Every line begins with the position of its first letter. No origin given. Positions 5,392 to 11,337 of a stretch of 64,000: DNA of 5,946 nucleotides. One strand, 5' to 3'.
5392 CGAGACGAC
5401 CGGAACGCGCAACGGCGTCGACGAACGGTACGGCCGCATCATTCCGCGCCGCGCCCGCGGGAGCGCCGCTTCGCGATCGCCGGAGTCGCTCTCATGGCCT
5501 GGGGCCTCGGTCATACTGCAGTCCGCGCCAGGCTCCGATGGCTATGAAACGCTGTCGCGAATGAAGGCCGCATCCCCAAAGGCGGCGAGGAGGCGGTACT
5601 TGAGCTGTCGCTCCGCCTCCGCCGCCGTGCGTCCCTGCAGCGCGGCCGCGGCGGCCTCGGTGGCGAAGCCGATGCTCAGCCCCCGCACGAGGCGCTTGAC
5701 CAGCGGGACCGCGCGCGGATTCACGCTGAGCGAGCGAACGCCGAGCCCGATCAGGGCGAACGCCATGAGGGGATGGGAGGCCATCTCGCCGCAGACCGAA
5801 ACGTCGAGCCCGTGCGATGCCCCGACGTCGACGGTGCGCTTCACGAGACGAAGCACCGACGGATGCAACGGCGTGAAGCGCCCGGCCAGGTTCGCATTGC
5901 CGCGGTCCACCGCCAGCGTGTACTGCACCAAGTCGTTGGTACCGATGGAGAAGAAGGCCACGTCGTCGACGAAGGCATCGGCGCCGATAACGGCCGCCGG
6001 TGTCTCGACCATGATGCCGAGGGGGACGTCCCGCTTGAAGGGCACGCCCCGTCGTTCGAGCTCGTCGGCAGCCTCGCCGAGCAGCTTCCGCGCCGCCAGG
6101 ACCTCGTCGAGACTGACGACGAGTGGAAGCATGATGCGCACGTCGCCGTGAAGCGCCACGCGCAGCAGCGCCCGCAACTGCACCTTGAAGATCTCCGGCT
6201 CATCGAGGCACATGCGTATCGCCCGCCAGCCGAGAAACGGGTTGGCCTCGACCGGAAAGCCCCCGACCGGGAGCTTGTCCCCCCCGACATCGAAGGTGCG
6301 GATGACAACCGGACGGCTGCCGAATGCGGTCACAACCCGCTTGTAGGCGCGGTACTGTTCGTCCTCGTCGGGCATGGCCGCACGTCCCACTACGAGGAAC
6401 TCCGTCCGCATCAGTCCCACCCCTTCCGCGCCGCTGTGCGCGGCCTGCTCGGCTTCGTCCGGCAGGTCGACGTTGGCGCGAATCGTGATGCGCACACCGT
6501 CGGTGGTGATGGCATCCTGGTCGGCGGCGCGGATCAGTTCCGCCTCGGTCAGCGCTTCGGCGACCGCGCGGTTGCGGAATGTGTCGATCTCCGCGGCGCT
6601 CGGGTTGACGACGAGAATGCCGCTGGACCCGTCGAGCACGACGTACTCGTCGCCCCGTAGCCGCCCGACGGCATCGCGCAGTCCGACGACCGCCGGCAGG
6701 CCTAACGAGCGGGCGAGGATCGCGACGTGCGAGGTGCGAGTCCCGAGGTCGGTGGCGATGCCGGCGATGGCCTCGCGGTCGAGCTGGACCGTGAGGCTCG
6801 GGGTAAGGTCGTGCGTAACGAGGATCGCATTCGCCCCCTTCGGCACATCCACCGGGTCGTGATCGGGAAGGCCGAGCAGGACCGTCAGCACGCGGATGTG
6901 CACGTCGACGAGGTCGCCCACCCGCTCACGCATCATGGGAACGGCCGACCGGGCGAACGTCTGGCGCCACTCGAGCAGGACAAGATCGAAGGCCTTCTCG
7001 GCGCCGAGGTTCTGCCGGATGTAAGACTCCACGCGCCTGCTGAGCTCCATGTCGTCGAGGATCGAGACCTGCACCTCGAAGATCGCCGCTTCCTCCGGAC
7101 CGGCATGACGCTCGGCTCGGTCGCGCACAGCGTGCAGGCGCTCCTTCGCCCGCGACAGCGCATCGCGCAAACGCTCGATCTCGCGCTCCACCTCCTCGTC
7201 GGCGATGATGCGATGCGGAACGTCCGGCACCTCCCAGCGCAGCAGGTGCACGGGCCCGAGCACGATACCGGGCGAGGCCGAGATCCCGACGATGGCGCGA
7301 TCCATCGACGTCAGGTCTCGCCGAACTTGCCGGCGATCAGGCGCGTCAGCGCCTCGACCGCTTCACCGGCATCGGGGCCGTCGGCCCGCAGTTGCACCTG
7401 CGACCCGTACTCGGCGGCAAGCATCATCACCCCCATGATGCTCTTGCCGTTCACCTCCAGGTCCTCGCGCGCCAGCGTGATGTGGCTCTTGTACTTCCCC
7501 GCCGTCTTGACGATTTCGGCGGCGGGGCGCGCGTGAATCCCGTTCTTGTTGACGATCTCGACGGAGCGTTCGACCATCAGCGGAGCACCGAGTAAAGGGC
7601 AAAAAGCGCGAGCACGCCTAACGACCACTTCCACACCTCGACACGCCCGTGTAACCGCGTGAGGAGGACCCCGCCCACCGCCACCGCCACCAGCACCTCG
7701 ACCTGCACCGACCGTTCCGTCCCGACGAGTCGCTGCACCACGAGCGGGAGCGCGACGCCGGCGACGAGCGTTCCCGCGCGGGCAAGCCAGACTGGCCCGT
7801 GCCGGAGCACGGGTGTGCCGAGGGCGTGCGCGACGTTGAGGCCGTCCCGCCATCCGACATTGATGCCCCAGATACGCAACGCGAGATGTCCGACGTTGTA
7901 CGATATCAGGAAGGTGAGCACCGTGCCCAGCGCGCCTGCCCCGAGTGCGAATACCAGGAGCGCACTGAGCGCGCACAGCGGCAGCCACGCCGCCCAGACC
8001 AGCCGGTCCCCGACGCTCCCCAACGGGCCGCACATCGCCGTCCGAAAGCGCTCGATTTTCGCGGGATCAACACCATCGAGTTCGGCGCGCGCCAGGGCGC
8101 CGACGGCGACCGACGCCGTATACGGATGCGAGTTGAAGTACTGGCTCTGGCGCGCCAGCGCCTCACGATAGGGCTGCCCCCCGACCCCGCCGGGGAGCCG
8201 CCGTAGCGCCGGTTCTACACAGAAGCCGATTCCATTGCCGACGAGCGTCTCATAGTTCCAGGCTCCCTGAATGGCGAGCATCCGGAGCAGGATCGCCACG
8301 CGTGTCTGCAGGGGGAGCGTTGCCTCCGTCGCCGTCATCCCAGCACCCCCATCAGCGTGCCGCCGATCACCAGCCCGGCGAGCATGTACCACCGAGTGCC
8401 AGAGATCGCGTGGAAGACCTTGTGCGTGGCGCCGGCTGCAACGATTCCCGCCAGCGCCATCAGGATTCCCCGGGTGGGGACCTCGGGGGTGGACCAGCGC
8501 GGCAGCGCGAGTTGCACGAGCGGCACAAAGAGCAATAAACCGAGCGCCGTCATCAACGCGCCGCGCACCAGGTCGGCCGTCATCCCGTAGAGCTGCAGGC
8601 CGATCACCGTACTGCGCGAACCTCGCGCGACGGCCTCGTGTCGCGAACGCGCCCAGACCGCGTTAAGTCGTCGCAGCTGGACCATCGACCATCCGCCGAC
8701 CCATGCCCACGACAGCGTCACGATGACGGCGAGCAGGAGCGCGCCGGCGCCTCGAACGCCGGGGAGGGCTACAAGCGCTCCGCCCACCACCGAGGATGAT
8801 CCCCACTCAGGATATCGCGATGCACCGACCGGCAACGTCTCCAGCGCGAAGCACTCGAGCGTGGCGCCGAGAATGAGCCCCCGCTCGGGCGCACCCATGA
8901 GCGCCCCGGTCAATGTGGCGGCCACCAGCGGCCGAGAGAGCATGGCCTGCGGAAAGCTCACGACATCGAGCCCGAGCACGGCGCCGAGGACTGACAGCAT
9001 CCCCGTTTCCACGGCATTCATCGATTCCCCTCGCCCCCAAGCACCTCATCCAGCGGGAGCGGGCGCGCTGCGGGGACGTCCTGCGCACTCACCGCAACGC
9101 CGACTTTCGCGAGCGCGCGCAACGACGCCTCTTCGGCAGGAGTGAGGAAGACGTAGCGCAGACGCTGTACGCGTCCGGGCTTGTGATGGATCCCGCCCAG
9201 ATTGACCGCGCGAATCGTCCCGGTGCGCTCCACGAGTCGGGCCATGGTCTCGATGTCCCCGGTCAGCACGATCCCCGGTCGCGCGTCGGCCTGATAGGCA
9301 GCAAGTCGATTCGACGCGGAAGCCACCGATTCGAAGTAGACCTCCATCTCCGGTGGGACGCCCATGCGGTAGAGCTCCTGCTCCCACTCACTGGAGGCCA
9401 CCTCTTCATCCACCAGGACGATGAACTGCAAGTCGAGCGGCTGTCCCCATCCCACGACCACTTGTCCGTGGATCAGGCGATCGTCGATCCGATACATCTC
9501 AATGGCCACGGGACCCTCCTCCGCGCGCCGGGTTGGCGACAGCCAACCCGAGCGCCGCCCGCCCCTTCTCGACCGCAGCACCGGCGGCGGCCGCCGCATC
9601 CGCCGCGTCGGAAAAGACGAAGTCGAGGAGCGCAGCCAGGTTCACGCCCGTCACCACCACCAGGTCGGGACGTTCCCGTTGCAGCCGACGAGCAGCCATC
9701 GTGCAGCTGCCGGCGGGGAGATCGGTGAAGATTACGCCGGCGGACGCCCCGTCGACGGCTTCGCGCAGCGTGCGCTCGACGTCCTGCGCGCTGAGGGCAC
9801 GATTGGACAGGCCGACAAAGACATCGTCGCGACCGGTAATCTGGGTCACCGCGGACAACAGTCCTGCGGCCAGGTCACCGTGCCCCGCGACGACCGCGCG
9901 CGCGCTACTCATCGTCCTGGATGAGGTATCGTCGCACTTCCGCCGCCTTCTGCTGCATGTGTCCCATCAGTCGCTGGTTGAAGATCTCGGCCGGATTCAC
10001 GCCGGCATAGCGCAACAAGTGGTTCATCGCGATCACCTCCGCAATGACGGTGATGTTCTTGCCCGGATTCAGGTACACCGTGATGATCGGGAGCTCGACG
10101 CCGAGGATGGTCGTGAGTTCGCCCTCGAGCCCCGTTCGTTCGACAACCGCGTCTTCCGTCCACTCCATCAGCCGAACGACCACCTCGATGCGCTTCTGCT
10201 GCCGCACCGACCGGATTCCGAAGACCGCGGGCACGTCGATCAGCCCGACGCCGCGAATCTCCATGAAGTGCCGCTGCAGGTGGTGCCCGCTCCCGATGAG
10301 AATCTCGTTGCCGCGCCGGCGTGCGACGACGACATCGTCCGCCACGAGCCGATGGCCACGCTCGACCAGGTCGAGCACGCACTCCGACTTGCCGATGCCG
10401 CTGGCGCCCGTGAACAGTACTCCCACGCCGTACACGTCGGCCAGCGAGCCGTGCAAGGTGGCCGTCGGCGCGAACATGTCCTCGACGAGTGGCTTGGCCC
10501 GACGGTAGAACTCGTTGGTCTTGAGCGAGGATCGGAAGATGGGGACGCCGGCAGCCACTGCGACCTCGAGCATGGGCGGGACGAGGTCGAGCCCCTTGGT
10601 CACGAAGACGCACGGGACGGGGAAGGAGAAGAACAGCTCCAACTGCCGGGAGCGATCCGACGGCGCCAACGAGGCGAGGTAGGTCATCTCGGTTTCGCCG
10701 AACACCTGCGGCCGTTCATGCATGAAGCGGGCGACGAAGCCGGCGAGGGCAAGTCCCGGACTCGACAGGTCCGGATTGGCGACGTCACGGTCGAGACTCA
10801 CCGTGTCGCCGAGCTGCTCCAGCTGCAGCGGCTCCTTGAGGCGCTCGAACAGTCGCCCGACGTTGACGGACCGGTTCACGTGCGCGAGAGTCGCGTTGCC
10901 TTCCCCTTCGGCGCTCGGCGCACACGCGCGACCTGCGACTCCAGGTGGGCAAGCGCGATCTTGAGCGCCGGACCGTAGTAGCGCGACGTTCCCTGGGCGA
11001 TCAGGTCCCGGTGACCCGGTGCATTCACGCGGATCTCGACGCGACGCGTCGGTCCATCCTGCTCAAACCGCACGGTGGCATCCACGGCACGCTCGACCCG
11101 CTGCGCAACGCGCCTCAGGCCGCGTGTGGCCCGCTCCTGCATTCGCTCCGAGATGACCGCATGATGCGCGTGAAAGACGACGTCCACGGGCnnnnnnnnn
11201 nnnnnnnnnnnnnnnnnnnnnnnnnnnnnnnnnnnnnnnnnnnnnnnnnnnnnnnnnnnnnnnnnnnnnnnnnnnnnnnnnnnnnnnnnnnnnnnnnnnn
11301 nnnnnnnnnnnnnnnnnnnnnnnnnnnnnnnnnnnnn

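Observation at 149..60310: Strongly over-represented, almost fully strand-polar octamer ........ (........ in gene sense), written into unrelated genes through the rare TTA codon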

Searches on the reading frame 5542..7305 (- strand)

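Call 54: search_protein_families(library=pfam, proteins=[window:5542-7305:-], max_evalue=0.00001)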
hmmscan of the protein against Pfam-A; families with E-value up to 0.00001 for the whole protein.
window:5542-7305:- (587 aa): 3 families
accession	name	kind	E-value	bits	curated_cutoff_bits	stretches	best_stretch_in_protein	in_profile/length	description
PF02896.24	PEP-utilizers_C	-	1.2e-104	350.1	22.8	1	258-542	5-290/293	PEP-utilising enzyme, PEP-binding domain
PF05524.18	PEP-utilisers_N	-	1.1e-27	97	24.4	1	7-128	2-121/121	PEP-utilising enzyme, N-terminal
PF00391.29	PEP-utilizers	-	2.7e-22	78.6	23.1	1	159-229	4-72/72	PEP-utilising enzyme, mobile domain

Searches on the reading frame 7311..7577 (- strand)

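Call 54: search_protein_families(library=pfam, proteins=[window:7311-7577:-], max_evalue=0.00001)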
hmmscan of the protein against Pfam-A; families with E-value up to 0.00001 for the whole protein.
window:7311-7577:- (88 aa): 1 family
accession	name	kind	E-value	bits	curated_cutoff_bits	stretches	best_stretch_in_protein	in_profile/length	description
PF00381.24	PTS-HPr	-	1.1e-31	109.1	23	1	2-82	1-80/81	PTS HPr component phosphorylation site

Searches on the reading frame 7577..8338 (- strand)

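Call 54: search_protein_families(library=pfam, proteins=[window:7577-8338:-], max_evalue=0.00001)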
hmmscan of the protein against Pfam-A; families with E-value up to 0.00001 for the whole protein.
window:7577-8338:- (253 aa): 1 family
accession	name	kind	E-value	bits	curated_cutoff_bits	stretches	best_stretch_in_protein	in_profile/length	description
PF03613.19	EIID-AGA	-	8.6e-25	87.9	25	1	12-174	6-169/265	PTS system mannose/fructose/sorbose family IID component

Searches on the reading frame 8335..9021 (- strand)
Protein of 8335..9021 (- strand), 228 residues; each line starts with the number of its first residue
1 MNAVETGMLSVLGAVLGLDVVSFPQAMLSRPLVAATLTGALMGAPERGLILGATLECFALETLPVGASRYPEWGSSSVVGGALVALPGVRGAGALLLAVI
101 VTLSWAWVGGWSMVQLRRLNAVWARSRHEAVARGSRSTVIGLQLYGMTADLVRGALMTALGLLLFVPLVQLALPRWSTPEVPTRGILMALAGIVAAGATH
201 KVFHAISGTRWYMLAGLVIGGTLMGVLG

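Call 54: search_protein_families(library=pfam, proteins=[window:8335-9021:-], max_evalue=0.00001)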
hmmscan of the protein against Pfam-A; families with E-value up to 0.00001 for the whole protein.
window:8335-9021:- (228 aa): 1 family
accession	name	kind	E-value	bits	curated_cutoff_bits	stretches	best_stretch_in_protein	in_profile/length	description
PF03609.19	EII-Sor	-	1.4e-13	51.3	26.3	1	9-189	7-181/233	PTS system sorbose-specific iic component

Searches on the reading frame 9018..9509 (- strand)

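Call 54: search_protein_families(library=pfam, proteins=[window:9018-9509:-], max_evalue=0.00001)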
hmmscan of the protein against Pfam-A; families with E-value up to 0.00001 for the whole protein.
window:9018-9509:- (163 aa): 1 family
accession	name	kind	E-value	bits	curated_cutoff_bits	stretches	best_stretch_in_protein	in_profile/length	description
PF03830.20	PTSIIB_sorb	-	2.7e-36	125.5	27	1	3-148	1-146/148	PTS system sorbose subfamily IIB component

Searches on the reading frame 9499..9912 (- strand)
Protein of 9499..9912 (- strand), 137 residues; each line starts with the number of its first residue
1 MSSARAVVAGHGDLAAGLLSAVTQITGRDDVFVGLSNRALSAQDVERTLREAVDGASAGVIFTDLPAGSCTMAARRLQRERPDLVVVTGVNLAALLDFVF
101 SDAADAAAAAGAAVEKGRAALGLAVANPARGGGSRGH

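Call 55: search_protein_families(library=pfam, proteins=[window:9499-9912:-], max_evalue=0.00001)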
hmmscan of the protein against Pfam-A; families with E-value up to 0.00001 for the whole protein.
window:9499-9912:- (137 aa): 1 family
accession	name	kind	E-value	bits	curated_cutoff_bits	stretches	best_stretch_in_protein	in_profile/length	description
PF03610.21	EIIA-man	-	3.3e-08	34.1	21.4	1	7-108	3-109/116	PTS system fructose IIA component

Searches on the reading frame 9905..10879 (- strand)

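Call 55: search_protein_families(library=pfam, proteins=[window:9905-10879:-], max_evalue=0.00001)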
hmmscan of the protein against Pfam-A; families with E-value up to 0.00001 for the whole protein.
window:9905-10879:- (324 aa): 2 families
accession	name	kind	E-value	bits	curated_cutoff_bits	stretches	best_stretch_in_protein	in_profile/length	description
PF07475.17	Hpr_kinase_C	-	5.7e-59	198.9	33.3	1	136-303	3-170/171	HPr Serine kinase C-terminal domain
PF02603.21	Hpr_kinase_N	-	1.4e-27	96.6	24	1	5-127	1-120/125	HPr Serine kinase N terminus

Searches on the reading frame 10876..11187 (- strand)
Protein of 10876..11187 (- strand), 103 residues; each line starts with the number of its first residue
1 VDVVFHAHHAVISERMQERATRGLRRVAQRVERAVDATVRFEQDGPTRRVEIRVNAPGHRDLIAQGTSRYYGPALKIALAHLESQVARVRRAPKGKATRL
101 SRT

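Call 55: search_protein_families(library=pfam, proteins=[window:10876-11187:-], max_evalue=0.00001)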
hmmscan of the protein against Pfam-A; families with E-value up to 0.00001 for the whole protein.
window:10876-11187:- (103 aa): 1 family
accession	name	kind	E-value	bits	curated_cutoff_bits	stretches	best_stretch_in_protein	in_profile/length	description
PF02482.25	Ribosomal_S30AE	-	4.2e-07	31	23.7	1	4-90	2-84/88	Sigma 54 modulation protein / S30EA ribosomal protein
